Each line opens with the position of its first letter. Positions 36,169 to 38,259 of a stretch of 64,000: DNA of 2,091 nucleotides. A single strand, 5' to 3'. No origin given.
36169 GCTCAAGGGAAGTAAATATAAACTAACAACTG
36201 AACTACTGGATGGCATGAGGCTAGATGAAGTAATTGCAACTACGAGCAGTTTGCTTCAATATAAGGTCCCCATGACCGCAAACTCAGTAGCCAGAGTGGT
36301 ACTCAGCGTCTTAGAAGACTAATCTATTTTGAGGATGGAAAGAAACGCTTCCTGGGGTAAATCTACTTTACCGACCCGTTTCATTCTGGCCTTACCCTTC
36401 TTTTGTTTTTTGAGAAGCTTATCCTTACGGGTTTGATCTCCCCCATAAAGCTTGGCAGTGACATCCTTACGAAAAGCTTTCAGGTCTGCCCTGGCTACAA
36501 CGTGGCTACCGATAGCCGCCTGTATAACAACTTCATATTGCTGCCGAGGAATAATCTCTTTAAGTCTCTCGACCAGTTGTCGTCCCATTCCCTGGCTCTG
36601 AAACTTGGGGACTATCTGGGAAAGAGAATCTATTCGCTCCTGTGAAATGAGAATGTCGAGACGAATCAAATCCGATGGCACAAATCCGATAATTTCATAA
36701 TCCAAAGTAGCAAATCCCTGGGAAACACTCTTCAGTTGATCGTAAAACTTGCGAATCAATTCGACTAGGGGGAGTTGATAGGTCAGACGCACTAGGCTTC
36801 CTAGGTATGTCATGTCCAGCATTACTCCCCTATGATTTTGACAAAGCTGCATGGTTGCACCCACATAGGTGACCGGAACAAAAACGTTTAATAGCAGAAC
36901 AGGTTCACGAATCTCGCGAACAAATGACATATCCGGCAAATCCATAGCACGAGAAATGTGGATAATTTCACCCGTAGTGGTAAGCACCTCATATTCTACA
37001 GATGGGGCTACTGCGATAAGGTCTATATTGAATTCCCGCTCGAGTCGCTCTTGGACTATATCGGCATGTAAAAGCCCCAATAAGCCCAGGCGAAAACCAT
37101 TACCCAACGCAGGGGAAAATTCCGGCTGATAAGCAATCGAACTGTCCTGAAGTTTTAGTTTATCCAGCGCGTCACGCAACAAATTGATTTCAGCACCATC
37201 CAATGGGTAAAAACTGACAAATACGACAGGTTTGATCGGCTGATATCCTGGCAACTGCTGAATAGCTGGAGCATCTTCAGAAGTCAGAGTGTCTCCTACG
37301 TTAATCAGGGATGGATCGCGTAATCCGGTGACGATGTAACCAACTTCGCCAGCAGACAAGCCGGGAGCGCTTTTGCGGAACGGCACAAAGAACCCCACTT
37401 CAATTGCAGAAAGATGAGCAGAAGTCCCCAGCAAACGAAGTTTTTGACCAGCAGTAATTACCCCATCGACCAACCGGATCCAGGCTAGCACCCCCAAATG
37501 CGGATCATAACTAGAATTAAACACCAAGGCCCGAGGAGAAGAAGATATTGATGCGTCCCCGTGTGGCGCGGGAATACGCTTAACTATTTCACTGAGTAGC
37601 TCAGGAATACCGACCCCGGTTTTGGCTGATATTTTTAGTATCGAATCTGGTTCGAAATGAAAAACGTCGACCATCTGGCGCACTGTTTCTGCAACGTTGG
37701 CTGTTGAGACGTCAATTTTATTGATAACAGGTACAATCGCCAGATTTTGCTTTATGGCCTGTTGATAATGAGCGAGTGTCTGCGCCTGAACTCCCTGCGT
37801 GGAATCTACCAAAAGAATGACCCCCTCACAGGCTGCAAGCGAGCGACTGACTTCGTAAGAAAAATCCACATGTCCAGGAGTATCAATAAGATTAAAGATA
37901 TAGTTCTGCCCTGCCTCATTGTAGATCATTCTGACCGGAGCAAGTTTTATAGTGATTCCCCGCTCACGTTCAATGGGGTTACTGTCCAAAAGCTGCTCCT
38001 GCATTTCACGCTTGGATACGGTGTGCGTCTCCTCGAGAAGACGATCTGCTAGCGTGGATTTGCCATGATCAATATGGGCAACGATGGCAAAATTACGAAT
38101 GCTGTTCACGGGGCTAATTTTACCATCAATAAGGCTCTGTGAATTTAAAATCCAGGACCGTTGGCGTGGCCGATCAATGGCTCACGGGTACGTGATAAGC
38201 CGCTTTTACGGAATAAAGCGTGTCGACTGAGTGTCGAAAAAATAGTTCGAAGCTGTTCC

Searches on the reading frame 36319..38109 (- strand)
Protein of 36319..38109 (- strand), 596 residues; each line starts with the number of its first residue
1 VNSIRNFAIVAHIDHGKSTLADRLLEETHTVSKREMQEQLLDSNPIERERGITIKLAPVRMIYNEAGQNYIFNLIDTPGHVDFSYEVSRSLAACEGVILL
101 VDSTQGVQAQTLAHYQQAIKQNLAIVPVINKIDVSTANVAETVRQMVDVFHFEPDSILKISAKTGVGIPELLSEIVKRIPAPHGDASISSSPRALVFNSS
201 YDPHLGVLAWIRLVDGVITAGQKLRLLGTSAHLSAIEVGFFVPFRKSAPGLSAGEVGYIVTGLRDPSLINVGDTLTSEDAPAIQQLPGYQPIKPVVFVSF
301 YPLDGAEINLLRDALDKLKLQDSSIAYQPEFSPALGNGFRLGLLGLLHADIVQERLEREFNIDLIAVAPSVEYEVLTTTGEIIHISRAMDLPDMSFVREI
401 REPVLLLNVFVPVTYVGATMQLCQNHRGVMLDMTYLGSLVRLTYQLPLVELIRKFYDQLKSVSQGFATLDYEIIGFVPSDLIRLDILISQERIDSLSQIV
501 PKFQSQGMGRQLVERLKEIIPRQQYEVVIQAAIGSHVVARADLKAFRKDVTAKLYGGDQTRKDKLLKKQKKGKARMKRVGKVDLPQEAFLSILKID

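Call 7: search_protein_families(library=pfam, proteins=[window:36319-38109:-], max_evalue=0.01)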
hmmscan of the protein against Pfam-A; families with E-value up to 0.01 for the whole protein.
window:36319-38109:- (596 aa): 10 families
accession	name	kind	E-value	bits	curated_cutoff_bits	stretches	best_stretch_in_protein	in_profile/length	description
PF00009.33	GTP_EFTU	-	1.9e-55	187.8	26.5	1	3-180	2-187/188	Elongation factor Tu GTP binding domain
PF06421.17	LepA_C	-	3.7e-43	146.5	29.7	1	488-594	1-107/107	GTP-binding protein LepA C-terminus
PF00679.30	EFG_C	-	4.4e-17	62.3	27.9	1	400-480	2-82/89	Elongation factor G C-terminus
PF01926.29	MMR_HSR1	-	1.6e-05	25.4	21.9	1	8-131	3-113/113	50S ribosome-binding GTPase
PF03144.31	GTP_EFTU_D2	-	2.1e-05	25.3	30.3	1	206-276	1-73/73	Elongation factor Tu domain 2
PF09439.16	SRPRB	-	0.00061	19.6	25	1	5-143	4-130/178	Signal recognition particle receptor beta subunit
PF00071.28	Ras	-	0.0009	19.3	21.6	1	52-179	30-160/162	Ras family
PF00735.24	Septin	-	0.0011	18.8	26.2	0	9-83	9-75/280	Septin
PF14492.12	EFG_III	-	0.0035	17.8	27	0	293-364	3-71/75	Elongation Factor G, domain III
PF22042.2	EF-G_D2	-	0.0099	16.4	27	0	193-228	3-38/84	Elongation factor G domain 2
